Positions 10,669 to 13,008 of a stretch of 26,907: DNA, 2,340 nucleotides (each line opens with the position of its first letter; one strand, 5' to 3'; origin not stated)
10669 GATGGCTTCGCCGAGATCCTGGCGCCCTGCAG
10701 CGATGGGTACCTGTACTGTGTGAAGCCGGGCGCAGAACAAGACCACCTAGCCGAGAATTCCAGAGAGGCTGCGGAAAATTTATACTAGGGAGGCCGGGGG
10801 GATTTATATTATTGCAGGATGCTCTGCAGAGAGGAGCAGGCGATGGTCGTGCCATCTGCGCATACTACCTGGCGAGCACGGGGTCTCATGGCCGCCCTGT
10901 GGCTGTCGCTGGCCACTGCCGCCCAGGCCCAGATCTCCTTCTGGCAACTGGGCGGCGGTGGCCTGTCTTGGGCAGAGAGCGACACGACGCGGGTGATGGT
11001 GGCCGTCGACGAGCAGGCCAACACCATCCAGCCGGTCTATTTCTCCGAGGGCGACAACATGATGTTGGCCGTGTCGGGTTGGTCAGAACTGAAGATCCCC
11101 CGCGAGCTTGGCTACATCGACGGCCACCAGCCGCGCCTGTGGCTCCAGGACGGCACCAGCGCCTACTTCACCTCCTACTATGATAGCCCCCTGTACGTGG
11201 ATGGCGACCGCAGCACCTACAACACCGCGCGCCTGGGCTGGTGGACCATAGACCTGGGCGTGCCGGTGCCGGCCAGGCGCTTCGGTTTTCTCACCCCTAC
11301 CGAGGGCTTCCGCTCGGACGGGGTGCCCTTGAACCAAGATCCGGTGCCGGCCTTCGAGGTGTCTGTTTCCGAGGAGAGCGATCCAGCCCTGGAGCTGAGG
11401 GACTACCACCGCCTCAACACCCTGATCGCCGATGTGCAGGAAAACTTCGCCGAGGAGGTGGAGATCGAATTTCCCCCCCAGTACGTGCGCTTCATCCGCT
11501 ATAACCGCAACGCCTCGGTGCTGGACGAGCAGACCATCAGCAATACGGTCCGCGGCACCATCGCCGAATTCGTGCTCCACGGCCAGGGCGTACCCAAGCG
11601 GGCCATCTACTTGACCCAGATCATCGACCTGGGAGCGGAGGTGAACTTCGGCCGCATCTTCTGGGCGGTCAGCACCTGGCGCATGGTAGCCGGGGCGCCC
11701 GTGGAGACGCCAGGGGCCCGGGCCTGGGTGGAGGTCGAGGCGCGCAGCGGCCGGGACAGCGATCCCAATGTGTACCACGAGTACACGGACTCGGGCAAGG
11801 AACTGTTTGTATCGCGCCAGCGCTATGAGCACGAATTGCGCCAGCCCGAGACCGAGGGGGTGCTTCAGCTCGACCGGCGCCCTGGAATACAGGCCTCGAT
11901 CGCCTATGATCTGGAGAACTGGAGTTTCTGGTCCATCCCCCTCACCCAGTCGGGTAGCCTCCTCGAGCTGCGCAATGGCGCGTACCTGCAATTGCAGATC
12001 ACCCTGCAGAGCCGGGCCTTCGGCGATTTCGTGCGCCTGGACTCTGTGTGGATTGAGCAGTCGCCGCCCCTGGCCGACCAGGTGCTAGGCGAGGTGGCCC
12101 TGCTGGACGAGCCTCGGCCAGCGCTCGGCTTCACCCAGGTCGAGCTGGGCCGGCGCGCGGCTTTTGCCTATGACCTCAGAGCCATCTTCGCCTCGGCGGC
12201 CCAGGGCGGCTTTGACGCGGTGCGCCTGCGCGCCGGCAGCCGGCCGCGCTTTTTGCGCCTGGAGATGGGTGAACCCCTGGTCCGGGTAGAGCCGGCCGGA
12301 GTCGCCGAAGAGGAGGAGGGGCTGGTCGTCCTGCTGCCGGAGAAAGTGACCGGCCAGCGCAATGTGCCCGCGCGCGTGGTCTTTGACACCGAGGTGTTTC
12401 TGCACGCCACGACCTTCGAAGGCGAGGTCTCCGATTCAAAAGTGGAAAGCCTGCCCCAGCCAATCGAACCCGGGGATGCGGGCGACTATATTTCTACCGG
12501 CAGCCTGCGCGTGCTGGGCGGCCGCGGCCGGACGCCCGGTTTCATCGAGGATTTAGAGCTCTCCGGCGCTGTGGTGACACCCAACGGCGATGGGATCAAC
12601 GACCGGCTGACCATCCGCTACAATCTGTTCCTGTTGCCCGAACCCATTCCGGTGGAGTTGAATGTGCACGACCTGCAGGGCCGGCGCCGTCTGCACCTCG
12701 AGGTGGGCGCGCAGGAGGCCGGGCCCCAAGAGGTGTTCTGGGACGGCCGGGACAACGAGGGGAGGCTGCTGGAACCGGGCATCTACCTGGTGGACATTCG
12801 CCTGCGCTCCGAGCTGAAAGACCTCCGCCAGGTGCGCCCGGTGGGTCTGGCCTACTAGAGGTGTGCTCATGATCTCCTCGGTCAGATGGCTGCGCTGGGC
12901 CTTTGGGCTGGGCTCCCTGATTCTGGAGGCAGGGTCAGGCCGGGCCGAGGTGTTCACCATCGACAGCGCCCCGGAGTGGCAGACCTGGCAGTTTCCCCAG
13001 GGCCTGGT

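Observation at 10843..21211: Five-gene secreted glycan-binding/hydrolase operon with T9SS-type-B-like C-terminal domains in a high-GC genome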

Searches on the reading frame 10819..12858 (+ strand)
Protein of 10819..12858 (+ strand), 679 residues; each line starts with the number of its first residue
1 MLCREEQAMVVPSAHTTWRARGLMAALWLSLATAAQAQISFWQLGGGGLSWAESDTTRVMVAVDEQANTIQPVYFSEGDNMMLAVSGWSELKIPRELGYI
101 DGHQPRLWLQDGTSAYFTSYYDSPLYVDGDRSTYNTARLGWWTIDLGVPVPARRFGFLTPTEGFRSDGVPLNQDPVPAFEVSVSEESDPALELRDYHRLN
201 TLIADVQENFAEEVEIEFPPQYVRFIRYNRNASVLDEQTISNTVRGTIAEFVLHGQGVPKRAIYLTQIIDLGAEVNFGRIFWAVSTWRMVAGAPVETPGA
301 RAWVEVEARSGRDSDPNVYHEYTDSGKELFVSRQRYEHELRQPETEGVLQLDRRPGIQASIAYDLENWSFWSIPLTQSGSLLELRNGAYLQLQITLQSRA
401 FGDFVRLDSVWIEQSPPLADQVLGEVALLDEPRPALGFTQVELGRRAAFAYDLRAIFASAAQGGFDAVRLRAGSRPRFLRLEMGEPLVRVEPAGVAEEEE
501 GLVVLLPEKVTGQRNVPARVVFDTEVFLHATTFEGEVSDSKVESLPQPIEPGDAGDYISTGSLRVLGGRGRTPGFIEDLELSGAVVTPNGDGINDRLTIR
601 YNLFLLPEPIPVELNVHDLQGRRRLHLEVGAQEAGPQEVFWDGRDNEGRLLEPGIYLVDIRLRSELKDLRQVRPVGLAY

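Call 3: search_protein_families(library=pfam, proteins=[window:10819-12858:+], max_evalue=0.01)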
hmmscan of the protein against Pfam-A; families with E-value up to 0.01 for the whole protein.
window:10819-12858:+ (679 aa): 2 families
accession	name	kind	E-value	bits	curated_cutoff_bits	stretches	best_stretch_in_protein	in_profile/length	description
PF13860.13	FlgD_ig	-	5.9e-07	29.8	27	1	606-660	18-73/79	FlgD Ig-like domain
PF13585.12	CHU_C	-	0.0015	19.1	27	1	585-662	6-72/86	CHU_C Type IX secretion signal domain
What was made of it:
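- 10843..12858 (+): G1: 671-679 aa predicted surface protein. It has a signal peptide, a CBM32/discoidin-like domain, beta-sandwich/Ig-like domains and a C-terminal sorting-type domain. Alternative starts are 10819 and 10888; 10888 is the start implied by the 656-aa NCBI protein. FlgD_ig scores 29.8 bits (above the 27 cut-off) and CHU_C 19.1 (below it) (call 3).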

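Call 4: search_protein_families(library=ncbifam, proteins=[window:10819-12858:+], max_evalue=0.01)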
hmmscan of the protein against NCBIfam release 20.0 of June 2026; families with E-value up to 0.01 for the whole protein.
window:10819-12858:+ (679 aa): 2 families
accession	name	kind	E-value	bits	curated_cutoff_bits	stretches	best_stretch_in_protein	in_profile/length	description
NF005176.1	PRK06655.1-1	equivalog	6e-06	26.3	230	1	612-662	99-149/197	flagellar hook assembly protein FlgD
NF033707.1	T9SS_sortase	equivalog_domain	0.0013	16.4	420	1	607-667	1020-1082/1095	type IX secretion system sortase PorU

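Call 20: find_homologous_proteins(query=window:10819-12858:+)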
Query window:10819-12858:+ (679 aa): 95 proteins with E <= 0.001 among 8000 candidates.
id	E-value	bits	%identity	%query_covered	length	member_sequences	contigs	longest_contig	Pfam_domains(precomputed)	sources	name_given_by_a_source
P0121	0.0e+0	1488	100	97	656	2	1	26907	PF13860.13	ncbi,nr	ncbi:MAG: hypothetical protein HYW07_23355 [Candidatus Latescibacteria bacterium]|nr:hypothetical pr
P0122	0.0e+0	1043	68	99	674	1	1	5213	PF13860.13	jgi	jgi:hypothetical protein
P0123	7.6e-298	1008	67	97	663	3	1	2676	PF13585.13,PF13860.13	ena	-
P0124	1.4e-294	997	68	96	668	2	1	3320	PF13860.13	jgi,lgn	jgi:hypothetical protein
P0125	6.2e-289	978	67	95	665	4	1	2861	PF13860.13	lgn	-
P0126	2.6e-288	976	66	96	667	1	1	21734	PF13860.13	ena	-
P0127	3.4e-288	976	66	97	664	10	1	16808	-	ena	-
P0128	2.2e-287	973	67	96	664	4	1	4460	PF13860.13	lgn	-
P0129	2.2e-286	970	66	97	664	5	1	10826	PF13860.13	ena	-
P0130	6.3e-284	962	66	97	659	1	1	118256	-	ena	-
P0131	7.8e-283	958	65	97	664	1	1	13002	PF13860.13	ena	-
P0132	1.8e-282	957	66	97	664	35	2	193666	PF13860.13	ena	-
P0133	3.9e-282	956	66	97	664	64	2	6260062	PF13860.13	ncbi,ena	-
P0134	1.3e-280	951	64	96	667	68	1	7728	PF13860.13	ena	-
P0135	3.0e-279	946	64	97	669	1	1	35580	PF13860.13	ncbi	-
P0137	8.1e-278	942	64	97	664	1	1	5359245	PF13860.13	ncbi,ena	-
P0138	8.9e-278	941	65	96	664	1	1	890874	PF13860.13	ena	-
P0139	1.1e-277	941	65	97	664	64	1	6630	PF13860.13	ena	-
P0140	3.2e-277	940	65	97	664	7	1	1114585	PF13860.13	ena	-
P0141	6.1e-275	932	64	97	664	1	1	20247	PF13585.13,PF13860.13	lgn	-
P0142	1.4e-272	924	63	97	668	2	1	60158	PF13860.13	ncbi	-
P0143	2.7e-271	920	64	95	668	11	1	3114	PF13860.13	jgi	jgi:hypothetical protein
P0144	3.0e-266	903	62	95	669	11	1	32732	PF13860.13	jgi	jgi:hypothetical protein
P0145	2.1e-259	881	58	100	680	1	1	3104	PF13860.13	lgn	-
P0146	2.5e-256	871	59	95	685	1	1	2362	PF13860.13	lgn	-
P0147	4.8e-230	784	56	95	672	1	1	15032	PF13860.13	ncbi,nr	ncbi:MAG: hypothetical protein HYW07_15355 [Candidatus Latescibacteria bacterium]|nr:hypothetical pr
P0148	2.9e-228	778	52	98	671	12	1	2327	PF13585.13,PF13860.13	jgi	-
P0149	9.1e-228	776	53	96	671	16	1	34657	PF13860.13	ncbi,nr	ncbi:MAG: hypothetical protein CME10_07855 [Gemmatimonadetes bacterium]|nr:hypothetical protein [Gem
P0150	4.1e-224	764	55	95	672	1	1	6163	PF13860.13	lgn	-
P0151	1.9e-223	762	54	97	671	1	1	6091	PF13860.13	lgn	-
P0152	4.6e-223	761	54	96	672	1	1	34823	PF13860.13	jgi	jgi:hypothetical protein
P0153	1.7e-221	755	54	97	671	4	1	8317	PF13860.13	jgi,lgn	-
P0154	1.6e-220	752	52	97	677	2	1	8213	PF13860.13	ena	-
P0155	4.0e-216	738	53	95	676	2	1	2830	PF13860.13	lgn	-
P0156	5.6e-215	734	53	96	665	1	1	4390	PF13860.13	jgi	jgi:hypothetical protein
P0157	3.4e-213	728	52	97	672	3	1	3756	PF13860.13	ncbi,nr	ncbi:MAG: hypothetical protein HYW07_21080 [Candidatus Latescibacteria bacterium]|nr:hypothetical pr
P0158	1.9e-212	726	52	95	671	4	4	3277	PF13860.13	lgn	-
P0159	5.4e-212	724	51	95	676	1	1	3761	PF13860.13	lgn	-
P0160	8.2e-212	723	52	99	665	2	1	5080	PF13860.13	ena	-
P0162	1.3e-210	720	51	99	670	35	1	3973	PF13860.13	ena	-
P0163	4.7e-210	718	50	99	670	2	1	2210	PF13860.13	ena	-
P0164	1.5e-209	716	51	96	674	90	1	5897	PF13860.13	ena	-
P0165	6.6e-209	714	51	99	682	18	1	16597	PF13860.13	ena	-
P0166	1.1e-208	713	64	75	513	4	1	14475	PF13860.13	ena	-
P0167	3.3e-208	712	52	96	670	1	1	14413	PF13585.13,PF13860.13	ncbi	-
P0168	9.4e-208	710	52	96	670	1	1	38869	PF13585.13,PF13860.13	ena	-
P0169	1.2e-207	710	52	96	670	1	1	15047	PF13585.13,PF13860.13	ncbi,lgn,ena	-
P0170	1.3e-207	710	52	96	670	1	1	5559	PF13585.13,PF13860.13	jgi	jgi:hypothetical protein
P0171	1.7e-207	709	51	97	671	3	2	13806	PF13860.13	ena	-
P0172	2.3e-207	709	52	96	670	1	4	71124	PF13585.13,PF13860.13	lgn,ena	-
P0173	2.5e-207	709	52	96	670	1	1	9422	PF13585.13,PF13860.13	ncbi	-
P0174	3.6e-207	708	52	96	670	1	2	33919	PF13585.13,PF13860.13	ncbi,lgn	-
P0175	2.3e-206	705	50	97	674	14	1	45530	PF13860.13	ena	-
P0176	3.1e-204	698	49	97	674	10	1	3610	PF13860.13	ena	-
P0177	1.6e-201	689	51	93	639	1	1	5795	PF13585.13,PF13860.13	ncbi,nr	ncbi:MAG: FlgD immunoglobulin-like domain containing protein [Candidatus Latescibacterota bacterium]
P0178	2.9e-201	689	50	96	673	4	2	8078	PF13585.13,PF13860.13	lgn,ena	-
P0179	5.5e-199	681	49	97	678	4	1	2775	PF13860.13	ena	-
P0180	2.1e-198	679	49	97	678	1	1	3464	PF13585.13,PF13860.13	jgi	jgi:hypothetical protein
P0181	4.2e-197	675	48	97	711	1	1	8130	PF13860.13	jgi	jgi:hypothetical protein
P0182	1.8e-196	673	48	97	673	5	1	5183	PF13860.13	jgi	-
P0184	1.2e-193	663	48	97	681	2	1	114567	PF13860.13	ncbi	-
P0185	4.7e-193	661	49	95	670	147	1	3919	PF13860.13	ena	-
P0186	1.5e-191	656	49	94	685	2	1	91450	PF13860.13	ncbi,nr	ncbi:MAG: hypothetical protein HYW07_01145 [Candidatus Latescibacteria bacterium]|nr:hypothetical pr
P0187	2.4e-191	656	48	95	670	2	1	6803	PF13860.13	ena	-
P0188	6.1e-191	654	48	95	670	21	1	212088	PF13860.13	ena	-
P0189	2.6e-190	652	49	96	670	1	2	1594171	PF13860.13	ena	-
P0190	9.9e-189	647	47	97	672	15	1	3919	PF13860.13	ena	-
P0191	5.8e-187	641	48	97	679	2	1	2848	PF13860.13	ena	-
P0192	6.5e-187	641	48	96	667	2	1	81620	PF13585.13,PF13860.13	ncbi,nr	ncbi:MAG: hypothetical protein VX294_02240 [Candidatus Latescibacterota bacterium]|nr:hypothetical p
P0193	1.3e-186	640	48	95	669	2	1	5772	PF13860.13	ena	-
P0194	3.3e-184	632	47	95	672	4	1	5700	PF13585.13,PF13860.13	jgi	jgi:hypothetical protein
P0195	4.4e-184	632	47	97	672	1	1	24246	PF13860.13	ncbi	-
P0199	1.9e-182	626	47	95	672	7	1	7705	PF13860.13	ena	-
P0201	5.4e-179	615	46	95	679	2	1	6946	PF13860.13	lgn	-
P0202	2.0e-169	583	45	96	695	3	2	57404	PF13860.13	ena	-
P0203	1.7e-166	574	44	97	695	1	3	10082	PF13585.13,PF13860.13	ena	-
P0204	3.3e-166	573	43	97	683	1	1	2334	PF13860.13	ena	-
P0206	4.7e-150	519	43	97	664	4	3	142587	PF13860.13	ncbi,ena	-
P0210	4.4e-95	338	35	95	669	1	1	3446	PF13860.13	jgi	jgi:hypothetical protein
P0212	8.5e-86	307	32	96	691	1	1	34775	PF13860.13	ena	-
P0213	1.5e-84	303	34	95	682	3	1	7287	PF13585.13,PF13860.13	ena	-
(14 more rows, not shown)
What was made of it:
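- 10843..12858 (+): 95 homologues were found, 43-68% identical over most of the length for the bulk of them (call 20).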

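Call 40: predict_structure(alignment_id=A2)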
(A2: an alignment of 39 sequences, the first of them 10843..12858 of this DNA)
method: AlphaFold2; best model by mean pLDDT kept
length: 671 residues; sequences in the alignment: 39
mean_pLDDT: 86.5   pTM: 0.75
mean pLDDT of the five models: 86.5, 86.0, 85.8, 85.0, 83.9
residues with pLDDT >= 90: 361; 70-90: 239; 50-70: 52; < 50: 19
segments of 3 or more residues with pLDDT < 50: 1-3, 25-27, 337-348
pLDDT, mean of each block of 10 residues (from residue 1): 54 79 57 89 88 93 95 91 73 84 73 74 72 91 96 85 89 95 91 95 93 97 82 74 95 95 93 97 93 96 90 76 79 52 44 81 92 91 96 96 94 93 85 90 94 88 90 94 95 92 92 93 91 89 87 85 75 90 85 87 92 93 89 92 94 80 91 82
secondary structure, 60 per line:
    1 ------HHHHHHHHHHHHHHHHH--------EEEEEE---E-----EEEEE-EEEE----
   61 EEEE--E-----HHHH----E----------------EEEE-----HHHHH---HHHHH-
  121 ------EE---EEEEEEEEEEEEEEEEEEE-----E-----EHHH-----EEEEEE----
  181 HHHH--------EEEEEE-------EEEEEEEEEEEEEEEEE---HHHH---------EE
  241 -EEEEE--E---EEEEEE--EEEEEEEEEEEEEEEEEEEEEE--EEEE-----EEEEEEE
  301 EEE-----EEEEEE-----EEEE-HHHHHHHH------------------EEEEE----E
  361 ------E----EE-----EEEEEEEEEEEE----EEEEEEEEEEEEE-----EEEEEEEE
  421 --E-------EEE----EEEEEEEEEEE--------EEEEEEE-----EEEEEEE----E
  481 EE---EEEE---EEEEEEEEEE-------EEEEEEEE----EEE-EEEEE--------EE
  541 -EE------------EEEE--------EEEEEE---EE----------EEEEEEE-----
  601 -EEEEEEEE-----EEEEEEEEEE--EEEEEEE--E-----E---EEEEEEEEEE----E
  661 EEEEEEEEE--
elements in order: H7-23 E32-37 E47-51 E53-56 E61-64 H73-76 E98-101 H107-111 H115-119 E132-150 E171-176 H181-184 E193-198 E206-222 H226-229 E242-246 E253-258 E261-282 E285-288 E294-303 E309-314 E320-323 H325-332 E351-355 E379-390 E395-407 E413-420 E431-433 E438-448 E457-463 E469-475 E480-482 E486-489 E493-502 E510-517 E522-524 E526-530 E556-559 E568-573 E589-595 E602-609 E615-624 E627-633 E646-655 E660-669
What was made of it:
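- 10843..12858 (+): The AF2 model has pLDDT 86.5 (call 40).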

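Call 43: fold_search(model_id=the predicted structure, library=pdb)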
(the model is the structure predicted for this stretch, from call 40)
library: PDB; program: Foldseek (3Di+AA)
matches with E <= 10: 1557; with E <= 0.001: 178
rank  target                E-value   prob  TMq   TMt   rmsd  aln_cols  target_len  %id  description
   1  8jmw_A                7.9e-09  1.00  0.13  0.16  15.1       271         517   11  Fibril form of serine peptidase Vpr (released 2023-12-06)
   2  9g8h_A                5.4e-08  1.00  0.18  0.19  25.6       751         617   11  Crystal structure of a galactose oxidase in complex with galactose (released 2025-08-06)
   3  9g43_A                6.3e-08  1.00  0.15  0.16  27.8       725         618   10  Crystal structure of a galactose oxidase from Pseudoarthrobacter siccitolerans (released 2025-07-23)
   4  8tx6                  1.0e-07  1.00  0.15  0.16  25.9       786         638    8  Crystal structure of an engineered variant of galactose oxidase, GOaseRd7BB, from Fusarium graminearum (released 2024-07-03)
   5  6xlr                  1.0e-07  1.00  0.15  0.16  26.6       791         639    9  The 1.23 Angstrom crystal structure of galactose oxidase variant with genetically incorporated Cl2-Tyr272 (released 2021-02-03)
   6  2eid                  1.6e-07  1.00  0.15  0.16  26.2       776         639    9  Galactose Oxidase W290G mutant (released 2007-04-24)
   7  7bj3                  2.4e-07  1.00  0.13  0.10  16.4       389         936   10  ScpA from Streptococcus pyogenes, S512A active site mutant (released 2021-05-12)
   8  6za2_A                2.6e-07  1.00  0.15  0.10  21.7       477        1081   12  Crystal structure of dimeric latent PorU from Porphyromonas gingivalis (released 2021-09-29)
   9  7yzx_A                2.7e-07  1.00  0.14  0.10  22.3       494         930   11  ScpA from Streptococcus pyogenes, D783A mutant. (released 2022-08-31)
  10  1t2x                  2.7e-07  1.00  0.15  0.16  24.2       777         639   10  Glactose oxidase C383S mutant identified by directed evolution (released 2004-05-18)
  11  6za2_B                3.0e-07  1.00  0.15  0.10  22.1       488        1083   12  Crystal structure of dimeric latent PorU from Porphyromonas gingivalis (released 2021-09-29)
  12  1gof                  3.2e-07  1.00  0.15  0.16  26.4       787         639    9  NOVEL THIOETHER BOND REVEALED BY A 1.7 ANGSTROMS CRYSTAL STRUCTURE OF GALACTOSE OXIDASE (released 1994-01-31)
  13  7nxd_A                4.6e-07  0.99  0.15  0.11  28.0       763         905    9  Cryo-EM structure of human integrin alpha5beta1 in the half-bent conformation (released 2021-08-25)
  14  9i25_C                5.1e-07  1.00  0.18  0.35  11.7       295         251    6  WxLIP from Enterococcus faecium locus A bound to long WxL (released 2026-01-28)
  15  3eif                  5.9e-07  1.00  0.14  0.10  16.7       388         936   11  1.9 angstrom crystal structure of the active form of the C5a peptidase from Streptococcus pyogenes (ScpA) (released 2009-02-24)
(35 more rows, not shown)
